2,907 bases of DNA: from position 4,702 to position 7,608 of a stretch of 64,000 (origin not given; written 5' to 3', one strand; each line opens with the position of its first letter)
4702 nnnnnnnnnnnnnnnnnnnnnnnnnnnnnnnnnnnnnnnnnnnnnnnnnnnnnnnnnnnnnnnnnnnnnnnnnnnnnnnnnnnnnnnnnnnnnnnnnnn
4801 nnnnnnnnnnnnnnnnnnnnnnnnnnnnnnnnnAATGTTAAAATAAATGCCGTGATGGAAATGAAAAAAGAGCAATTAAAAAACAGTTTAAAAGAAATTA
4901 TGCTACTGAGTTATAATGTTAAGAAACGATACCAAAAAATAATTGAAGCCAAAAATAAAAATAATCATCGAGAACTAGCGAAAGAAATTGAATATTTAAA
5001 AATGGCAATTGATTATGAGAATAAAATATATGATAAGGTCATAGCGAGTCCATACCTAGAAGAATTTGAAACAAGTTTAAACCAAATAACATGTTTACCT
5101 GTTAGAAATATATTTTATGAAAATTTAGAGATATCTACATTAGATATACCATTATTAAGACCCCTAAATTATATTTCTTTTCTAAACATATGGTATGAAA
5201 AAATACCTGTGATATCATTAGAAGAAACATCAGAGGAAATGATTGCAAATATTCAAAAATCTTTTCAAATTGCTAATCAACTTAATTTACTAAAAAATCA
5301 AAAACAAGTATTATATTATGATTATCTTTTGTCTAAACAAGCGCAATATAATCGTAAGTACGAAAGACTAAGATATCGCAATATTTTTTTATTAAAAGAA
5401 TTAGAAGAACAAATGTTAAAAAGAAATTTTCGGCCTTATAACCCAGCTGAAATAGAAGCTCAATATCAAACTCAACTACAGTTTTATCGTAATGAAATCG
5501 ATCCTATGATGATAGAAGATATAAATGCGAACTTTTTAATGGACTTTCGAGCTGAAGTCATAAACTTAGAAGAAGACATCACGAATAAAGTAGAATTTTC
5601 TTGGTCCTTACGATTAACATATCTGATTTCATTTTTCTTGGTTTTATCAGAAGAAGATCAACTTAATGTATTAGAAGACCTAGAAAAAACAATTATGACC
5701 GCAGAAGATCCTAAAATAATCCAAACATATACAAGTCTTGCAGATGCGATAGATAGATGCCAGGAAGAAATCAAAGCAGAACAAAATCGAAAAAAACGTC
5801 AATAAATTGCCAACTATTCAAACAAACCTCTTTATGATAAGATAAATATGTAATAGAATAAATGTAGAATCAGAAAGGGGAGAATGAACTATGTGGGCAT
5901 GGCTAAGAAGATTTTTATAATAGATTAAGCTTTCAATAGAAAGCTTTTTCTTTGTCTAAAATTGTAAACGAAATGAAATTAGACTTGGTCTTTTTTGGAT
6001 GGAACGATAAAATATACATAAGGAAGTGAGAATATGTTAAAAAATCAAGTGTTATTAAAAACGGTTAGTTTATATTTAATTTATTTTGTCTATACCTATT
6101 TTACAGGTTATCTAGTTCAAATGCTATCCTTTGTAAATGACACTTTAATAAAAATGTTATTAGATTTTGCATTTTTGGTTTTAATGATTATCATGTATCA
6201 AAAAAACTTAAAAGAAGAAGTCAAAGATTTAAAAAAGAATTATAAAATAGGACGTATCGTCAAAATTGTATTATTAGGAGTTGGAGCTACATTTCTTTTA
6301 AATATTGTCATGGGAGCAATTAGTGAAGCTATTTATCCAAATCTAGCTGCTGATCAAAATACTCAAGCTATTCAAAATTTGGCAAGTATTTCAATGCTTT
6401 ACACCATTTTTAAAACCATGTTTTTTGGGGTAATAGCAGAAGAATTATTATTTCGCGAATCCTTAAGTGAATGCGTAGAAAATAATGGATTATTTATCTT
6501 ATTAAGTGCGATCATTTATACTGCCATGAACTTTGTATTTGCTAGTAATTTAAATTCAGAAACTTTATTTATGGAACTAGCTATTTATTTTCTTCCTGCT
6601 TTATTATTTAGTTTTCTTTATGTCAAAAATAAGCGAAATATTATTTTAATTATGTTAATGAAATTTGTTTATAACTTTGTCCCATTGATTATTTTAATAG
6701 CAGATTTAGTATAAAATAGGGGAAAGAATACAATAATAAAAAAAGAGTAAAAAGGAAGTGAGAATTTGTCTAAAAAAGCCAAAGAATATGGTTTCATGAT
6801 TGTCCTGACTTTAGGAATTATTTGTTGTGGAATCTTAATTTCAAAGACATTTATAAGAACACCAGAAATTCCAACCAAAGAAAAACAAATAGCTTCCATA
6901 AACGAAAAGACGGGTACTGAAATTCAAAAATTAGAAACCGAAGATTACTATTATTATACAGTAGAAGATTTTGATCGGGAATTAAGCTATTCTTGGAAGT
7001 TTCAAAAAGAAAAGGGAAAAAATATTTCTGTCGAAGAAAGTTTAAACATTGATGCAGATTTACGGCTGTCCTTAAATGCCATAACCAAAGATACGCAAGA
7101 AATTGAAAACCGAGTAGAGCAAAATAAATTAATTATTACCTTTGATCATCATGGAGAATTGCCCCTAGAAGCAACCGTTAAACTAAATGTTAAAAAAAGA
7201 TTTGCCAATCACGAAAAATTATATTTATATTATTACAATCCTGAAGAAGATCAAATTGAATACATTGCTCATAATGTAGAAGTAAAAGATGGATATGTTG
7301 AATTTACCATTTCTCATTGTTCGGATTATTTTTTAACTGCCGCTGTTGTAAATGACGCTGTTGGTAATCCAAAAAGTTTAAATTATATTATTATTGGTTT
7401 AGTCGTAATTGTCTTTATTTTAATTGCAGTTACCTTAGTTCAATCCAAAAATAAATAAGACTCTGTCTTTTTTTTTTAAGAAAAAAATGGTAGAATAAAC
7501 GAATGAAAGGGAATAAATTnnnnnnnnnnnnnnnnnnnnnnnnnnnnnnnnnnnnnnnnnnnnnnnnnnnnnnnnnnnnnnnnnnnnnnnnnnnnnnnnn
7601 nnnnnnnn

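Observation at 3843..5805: Two divergent tandem paralogs (about 315 aa each) occupy the rpmA-obg slot where spo0B lies in Bacillus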

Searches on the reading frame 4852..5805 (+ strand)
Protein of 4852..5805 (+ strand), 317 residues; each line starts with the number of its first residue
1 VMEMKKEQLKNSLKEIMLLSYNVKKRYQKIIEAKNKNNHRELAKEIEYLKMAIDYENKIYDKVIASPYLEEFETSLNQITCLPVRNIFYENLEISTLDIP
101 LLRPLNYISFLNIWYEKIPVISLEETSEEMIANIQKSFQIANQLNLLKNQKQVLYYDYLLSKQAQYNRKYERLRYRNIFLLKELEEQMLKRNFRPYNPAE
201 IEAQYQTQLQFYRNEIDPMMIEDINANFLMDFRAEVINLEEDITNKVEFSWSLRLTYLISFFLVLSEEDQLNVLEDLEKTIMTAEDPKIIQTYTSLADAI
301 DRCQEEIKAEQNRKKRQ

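Call 4: search_protein_families(library=pfam, proteins=[window:4852-5805:+], max_evalue=1)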
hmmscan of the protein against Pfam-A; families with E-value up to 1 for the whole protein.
window:4852-5805:+ (317 aa): 0 families

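Call 7: search_protein_families(library=ncbifam, proteins=[window:4852-5805:+], max_evalue=1)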
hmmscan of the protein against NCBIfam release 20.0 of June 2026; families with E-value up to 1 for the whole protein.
window:4852-5805:+ (317 aa): 0 families

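Call 8: find_homologous_proteins(query=window:4852-5805:+, max_evalue=0.01)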
Query window:4852-5805:+ (317 aa): 1 proteins with E <= 0.01 among 2725 candidates.
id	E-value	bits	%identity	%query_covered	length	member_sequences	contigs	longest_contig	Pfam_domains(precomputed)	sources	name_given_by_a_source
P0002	7.1e-165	565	100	84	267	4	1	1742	-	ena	-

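Call 42: search_protein_families(library=phrogs, alignment_id=A5, max_evalue=0.1)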
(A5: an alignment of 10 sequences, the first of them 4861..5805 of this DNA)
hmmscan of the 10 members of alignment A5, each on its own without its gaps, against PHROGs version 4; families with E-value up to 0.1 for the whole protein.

A. member 1, window:4861-5805:+ (314 aa): 0 families

B. families by the number of members that match (of 10 scanned): 3 families
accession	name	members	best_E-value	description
phrog_25262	-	2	0.0011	-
phrog_7325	-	1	0.07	CopG-like transcriptional repressor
phrog_1214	-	1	0.081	-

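Call 43: search_protein_families(library=padloc, alignment_id=A5, max_evalue=0.1)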
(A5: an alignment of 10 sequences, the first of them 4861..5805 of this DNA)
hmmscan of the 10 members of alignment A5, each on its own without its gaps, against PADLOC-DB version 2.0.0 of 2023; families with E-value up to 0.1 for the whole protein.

A. member 1, window:4861-5805:+ (314 aa): 0 families

B. families by the number of members that match (of 10 scanned): 1 family
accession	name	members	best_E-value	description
PDLC04633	PDC-M40C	1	0.0025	-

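Call 52: search_protein_families(library=pfam, alignment_id=A5, max_evalue=10)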
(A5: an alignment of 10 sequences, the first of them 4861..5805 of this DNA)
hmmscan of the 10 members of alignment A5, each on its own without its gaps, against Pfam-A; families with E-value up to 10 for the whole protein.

A. member 1, window:4861-5805:+ (314 aa): 1 family
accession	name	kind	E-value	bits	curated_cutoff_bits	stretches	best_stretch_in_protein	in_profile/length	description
PF01237.23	Oxysterol_BP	-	0.029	13.7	28.9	1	137-195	23-81/368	Oxysterol-binding protein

B. families by the number of members that match (of 10 scanned): 8 families
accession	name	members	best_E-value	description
PF12627.12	PolyA_pol_RNAbd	1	0.0071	Probable RNA and SrmB- binding site of polymerase A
PF12243.14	CTK3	1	0.0085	CTD kinase subunit gamma CTK3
PF06045.17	Rhamnogal_lyase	1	0.013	Rhamnogalacturonate lyase family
PF01237.23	Oxysterol_BP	1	0.029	Oxysterol-binding protein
PF24090.1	DUF7375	1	0.044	Family of unknown function (DUF7375)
PF22564.2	HAAS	1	0.19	HAAS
PF01457.22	Peptidase_M8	1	0.22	Leishmanolysin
PF04260.17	DUF436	1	0.3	Protein of unknown function (DUF436)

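Call 57: predict_structure(alignment_id=A6)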
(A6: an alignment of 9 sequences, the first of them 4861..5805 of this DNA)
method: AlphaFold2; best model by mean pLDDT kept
length: 314 residues; sequences in the alignment: 9
mean_pLDDT: 88.3   pTM: 0.87
mean pLDDT of the five models: 88.3, 86.8, 86.7, 85.7, 85.8
residues with pLDDT >= 90: 177; 70-90: 122; 50-70: 15; < 50: 0
segments of 3 or more residues with pLDDT < 50: none
pLDDT, mean of each block of 10 residues (from residue 1): 80 94 96 95 96 92 82 81 78 89 89 69 76 86 92 95 90 93 93 94 88 80 91 89 84 94 94 94 92 94 87 64
secondary structure, 60 per line:
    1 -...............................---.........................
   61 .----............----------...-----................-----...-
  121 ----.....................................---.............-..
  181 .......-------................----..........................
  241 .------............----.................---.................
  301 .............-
elements in order: H2-32 H36-61 H66-77 H96-111 H125-161 H165-177 H179-187 H195-210 H215-241 H248-259 H264-280 H284-313

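Call 67: fold_search(model_id=the predicted structure, library=pdb)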
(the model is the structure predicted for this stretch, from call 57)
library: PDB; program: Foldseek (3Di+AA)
matches with E <= 10: 175; with E <= 0.001: 0
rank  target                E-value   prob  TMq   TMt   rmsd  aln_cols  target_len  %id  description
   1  9dze_K                4.4e-01  0.15  0.16  0.16  18.0       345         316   10  Computationally Designed Bifaceted Protein Nanomaterial pD5-14 (released 2024-10-30)
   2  9dze_A                4.9e-01  0.23  0.21  0.21  20.2       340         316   11  Computationally Designed Bifaceted Protein Nanomaterial pD5-14 (released 2024-10-30)
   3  7nmq                  4.9e-01  0.13  0.17  0.16  28.2       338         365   11  Bacillus cereus HblL1 toxin component (released 2021-04-07)
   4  5h7c_C                5.1e-01  0.16  0.17  0.15  22.9       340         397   14  Crystal structure of a repeat protein with two Protein A-DHR14 repeat modules (released 2017-06-28)
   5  3msv_B                6.4e-01  0.10  0.17  0.15  21.8       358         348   10  The hypoxic regulator of sterol synthesis Nro1 is a nuclear import adaptor (released 2011-04-20)
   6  7xec_A                6.7e-01  0.14  0.19  0.12  30.4       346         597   12  Cryo-EM structure of human ABCD1 E630Q in the presence of ATP in inward-facing state 2 (released 2023-03-29)
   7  5jrc_A                8.1e-01  0.38  0.20  0.32  19.1       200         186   16  Crystal structure of NeC3PO in complex with ssRNA. (released 2016-09-28)
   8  9dze_a                8.1e-01  0.15  0.18  0.20  16.5       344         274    8  Computationally Designed Bifaceted Protein Nanomaterial pD5-14 (released 2024-10-30)
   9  7rdr_A                9.3e-01  0.21  0.22  0.16  19.8       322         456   11  Circular tandem repeat protein with novel repeat topology and enhanced subunit contact surfaces (released 2021-09-01)
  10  7ocy_A                9.3e-01  0.13  0.20  0.13  29.3       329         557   10  Enterococcus faecalis EfrCD in complex with a nanobody (released 2022-05-18)
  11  7ajl_BBB              9.3e-01  0.09  0.16  0.17  16.9       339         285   11  Cyrstal structure of CYRI-B/Fam49B (released 2020-11-18)
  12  5jre_B                1.1e+00  0.38  0.20  0.33  19.0       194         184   17  Crystal structure of NeC3PO in complex with ssDNA. (released 2016-09-28)
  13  3o1i_B                1.1e+00  0.12  0.14  0.17  29.8       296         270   13  Crystal Structure of the TorS sensor domain - TorT complex in the absence of ligand (released 2011-12-21)
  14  6xns_F                1.3e+00  0.08  0.17  0.17  25.7       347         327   12  C3_crown-05 (released 2020-12-23)
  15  9g36_A                1.4e+00  0.06  0.15  0.09  25.2       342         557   13  Cryo-EM structure of IrtAB 3xHtoA mutant in inward-facing state in presence of mycobactin under turnover conditions in (released 2024-12-18)
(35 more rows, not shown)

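Call 70: fold_search(model_id=the predicted structure, library=viral)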
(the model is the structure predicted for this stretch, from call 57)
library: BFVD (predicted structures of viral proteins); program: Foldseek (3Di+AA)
matches with E <= 10: 90; with E <= 0.001: 0
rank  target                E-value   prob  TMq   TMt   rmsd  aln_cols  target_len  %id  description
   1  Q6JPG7                3.9e-01  0.30  0.23  0.22  20.9       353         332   11  Uncharacterized protein [Neodiprion lecontei nucleopolyhedrovirus (strain Canada)]
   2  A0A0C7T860            6.8e-01  0.08  0.14  0.05  20.0       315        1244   13  BOLF1 [Epstein-Barr virus (strain GD1)]
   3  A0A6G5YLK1            1.1e+00  0.08  0.15  0.07  23.4       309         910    9  (no name in the UniProt tables at hand)
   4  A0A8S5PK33            1.1e+00  0.14  0.20  0.15  23.8       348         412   12  Uncharacterized protein [Siphoviridae sp. ctOSJ35]
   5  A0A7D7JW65            1.2e+00  0.08  0.16  0.17  19.6       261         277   13  (no name in the UniProt tables at hand)
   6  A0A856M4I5            1.2e+00  0.08  0.17  0.16  19.1       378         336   14  (no name in the UniProt tables at hand)
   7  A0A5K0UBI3            1.3e+00  0.06  0.15  0.07  23.0       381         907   10  Uncharacterized protein [Yasminevirus sp. GU-2018]
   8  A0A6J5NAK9            1.4e+00  0.06  0.13  0.07  26.5       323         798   12  Uncharacterized protein [uncultured Caudovirales phage]
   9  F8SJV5                2.1e+00  0.06  0.15  0.16  17.1       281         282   12  Uncharacterized protein 076 [Pseudomonas phage PhiPA3]
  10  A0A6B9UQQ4            2.3e+00  0.05  0.16  0.12  22.0       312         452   10  (no name in the UniProt tables at hand)
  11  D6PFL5                2.4e+00  0.08  0.20  0.18  17.7       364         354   12  (no name in the UniProt tables at hand)
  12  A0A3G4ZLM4            2.5e+00  0.06  0.17  0.10  19.2       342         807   12  U-box domain protein [Terrestrivirus sp.]
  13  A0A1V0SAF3            2.6e+00  0.08  0.20  0.20  17.0       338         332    8  CDP-alcohol phosphatidyltransferase [Catovirus CTV1]
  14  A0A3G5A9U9            2.6e+00  0.04  0.14  0.10  22.4       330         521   13  Sel1 repeat family protein [Hyperionvirus sp.]
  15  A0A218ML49            2.9e+00  0.44  0.16  0.06   5.0        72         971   18  SET domain-containing protein [uncultured virus]
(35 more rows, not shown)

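Call 91: search_dna_similar(query=window:4861-5805:+, collection=plasmids, mode=protein, max_evalue=0.01, max_rows=5)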
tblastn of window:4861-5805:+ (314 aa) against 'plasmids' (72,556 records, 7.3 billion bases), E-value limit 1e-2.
No match.

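Call 92: search_dna_similar(query=window:4861-5805:+, collection=phages, mode=protein, max_evalue=0.01, max_rows=5)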
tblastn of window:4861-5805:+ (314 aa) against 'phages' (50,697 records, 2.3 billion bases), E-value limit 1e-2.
No match.

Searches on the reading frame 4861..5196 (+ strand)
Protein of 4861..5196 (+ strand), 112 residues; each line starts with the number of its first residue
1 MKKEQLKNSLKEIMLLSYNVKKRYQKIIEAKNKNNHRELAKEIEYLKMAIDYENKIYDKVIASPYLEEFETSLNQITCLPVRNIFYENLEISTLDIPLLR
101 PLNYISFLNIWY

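Call 90: search_solved_structures(query=A7, max_evalue=10, show_alignments=1)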
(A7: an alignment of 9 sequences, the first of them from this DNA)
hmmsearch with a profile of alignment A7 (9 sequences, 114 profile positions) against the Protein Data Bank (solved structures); distinct sequences matched with E-value up to 10: 1.
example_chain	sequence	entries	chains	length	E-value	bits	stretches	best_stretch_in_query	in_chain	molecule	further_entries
4v4x_BK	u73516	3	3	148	0.92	12.7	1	28-70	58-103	50S ribosomal protein L9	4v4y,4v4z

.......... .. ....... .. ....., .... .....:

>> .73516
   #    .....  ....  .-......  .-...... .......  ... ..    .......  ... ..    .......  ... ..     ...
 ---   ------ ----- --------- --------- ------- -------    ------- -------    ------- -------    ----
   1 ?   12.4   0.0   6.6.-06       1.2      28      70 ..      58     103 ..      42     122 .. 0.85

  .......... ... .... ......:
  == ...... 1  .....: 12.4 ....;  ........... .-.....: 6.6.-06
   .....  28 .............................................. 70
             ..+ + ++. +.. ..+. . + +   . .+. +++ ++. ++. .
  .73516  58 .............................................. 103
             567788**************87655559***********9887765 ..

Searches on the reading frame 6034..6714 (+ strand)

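Call 4: search_protein_families(library=pfam, proteins=[window:6034-6714:+], max_evalue=1)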
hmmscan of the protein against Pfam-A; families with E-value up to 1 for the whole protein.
window:6034-6714:+ (226 aa): 3 families
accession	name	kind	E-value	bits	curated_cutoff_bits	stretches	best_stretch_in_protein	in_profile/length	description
PF02517.21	Rce1-like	-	4.2e-08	33.8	22.4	1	122-216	5-93/93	Type II CAAX prenyl endopeptidase Rce1-like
PF20303.3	YLATT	-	0.00089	19.5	26.7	1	71-139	30-96/107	YEATS-Like-Associating Three TM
PF01616.22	Orbi_NS3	-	0.41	10.6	27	1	57-128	66-131/179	Orbivirus NS3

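Call 7: search_protein_families(library=ncbifam, proteins=[window:6034-6714:+], max_evalue=1)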
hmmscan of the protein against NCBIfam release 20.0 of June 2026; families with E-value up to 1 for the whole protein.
window:6034-6714:+ (226 aa): 2 families
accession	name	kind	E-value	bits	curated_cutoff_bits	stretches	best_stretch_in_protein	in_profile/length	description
NF046050.1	CPBP_fam_MroQ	equivalog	1.4e-07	31.1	270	1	26-221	31-225/243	intramembrane glutamic endopeptidase MroQ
NF033192.3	CPBP_JDVT_MrtJ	equivalog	0.00012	22.7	75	1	134-218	10-96/98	JDVT-CTERM system glutamic-type intramembrane protease MrtJ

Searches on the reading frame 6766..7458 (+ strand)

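Call 4: search_protein_families(library=pfam, proteins=[window:6766-7458:+], max_evalue=1)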
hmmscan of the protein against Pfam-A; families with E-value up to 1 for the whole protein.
window:6766-7458:+ (230 aa): 1 family
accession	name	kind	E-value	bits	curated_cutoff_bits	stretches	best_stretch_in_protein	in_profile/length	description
PF19589.4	DUF6095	-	0.2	12.3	23.8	0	6-29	37-60/73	Family of unknown function (DUF6095)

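Call 7: search_protein_families(library=ncbifam, proteins=[window:6766-7458:+], max_evalue=1)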
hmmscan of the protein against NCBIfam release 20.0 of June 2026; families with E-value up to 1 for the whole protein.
window:6766-7458:+ (230 aa): 1 family
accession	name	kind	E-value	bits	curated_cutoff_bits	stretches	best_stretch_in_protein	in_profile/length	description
NF045846.1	MSC0882_dom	subfamily_domain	0.039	13.1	60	1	194-229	151-186/244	MSC_0882 family membrane protein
